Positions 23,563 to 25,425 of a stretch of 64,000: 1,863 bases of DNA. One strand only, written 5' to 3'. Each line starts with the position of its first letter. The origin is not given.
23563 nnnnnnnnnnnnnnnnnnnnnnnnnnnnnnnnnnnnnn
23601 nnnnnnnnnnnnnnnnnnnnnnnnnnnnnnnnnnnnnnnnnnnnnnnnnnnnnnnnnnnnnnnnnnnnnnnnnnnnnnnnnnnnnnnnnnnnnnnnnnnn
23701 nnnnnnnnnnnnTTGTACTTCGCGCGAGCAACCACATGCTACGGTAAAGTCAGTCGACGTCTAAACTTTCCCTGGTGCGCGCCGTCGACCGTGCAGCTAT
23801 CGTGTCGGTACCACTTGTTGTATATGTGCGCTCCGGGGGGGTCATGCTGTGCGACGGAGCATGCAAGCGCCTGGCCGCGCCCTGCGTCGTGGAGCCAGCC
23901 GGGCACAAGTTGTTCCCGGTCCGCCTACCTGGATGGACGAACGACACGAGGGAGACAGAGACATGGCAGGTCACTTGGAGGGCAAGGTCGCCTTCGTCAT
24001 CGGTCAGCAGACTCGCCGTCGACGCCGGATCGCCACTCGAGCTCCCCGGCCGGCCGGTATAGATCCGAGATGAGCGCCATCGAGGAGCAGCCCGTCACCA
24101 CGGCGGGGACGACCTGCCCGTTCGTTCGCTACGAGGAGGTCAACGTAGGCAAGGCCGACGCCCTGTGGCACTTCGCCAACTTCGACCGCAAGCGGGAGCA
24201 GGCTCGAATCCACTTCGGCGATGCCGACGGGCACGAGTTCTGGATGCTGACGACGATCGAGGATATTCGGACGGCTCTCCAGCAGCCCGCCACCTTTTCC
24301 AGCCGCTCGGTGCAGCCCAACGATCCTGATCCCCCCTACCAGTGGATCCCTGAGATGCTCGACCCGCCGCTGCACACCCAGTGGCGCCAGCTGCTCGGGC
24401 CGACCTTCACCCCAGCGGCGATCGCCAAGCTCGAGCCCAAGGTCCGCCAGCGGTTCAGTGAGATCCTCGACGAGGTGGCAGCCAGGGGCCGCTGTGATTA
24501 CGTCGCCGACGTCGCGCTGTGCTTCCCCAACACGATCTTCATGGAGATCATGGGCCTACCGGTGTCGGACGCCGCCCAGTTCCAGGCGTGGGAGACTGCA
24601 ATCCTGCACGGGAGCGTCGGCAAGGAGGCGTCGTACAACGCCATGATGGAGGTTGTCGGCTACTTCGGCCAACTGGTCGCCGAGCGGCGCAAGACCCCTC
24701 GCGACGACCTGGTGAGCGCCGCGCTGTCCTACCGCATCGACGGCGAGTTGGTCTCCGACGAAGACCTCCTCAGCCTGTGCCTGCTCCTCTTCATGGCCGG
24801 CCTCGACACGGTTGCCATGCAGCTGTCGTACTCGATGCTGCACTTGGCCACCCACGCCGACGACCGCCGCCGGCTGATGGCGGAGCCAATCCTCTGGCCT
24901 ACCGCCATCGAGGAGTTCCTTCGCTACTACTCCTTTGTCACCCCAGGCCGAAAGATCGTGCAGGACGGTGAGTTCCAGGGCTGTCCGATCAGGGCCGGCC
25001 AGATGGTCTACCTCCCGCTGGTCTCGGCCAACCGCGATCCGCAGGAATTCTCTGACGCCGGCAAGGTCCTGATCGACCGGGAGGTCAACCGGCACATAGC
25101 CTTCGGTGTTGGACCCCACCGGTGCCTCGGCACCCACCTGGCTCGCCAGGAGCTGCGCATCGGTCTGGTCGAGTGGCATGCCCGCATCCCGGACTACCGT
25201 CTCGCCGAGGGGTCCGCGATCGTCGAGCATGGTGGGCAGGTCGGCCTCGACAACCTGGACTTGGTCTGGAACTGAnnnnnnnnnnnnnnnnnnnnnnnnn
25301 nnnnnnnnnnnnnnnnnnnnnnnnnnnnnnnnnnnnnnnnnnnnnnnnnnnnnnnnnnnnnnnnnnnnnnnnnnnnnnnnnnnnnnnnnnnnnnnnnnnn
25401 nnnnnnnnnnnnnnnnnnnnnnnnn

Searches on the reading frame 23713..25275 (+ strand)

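Call 7: search_protein_families(library=pfam, proteins=[window:23713-25275:+], max_evalue=0.001)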
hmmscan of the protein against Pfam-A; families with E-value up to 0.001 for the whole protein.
window:23713-25275:+ (520 aa): 1 family
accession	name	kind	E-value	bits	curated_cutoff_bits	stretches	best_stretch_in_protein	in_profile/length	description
PF00067.27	p450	-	2.1e-27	96.5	22.8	2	398-486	327-426/462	Cytochrome P450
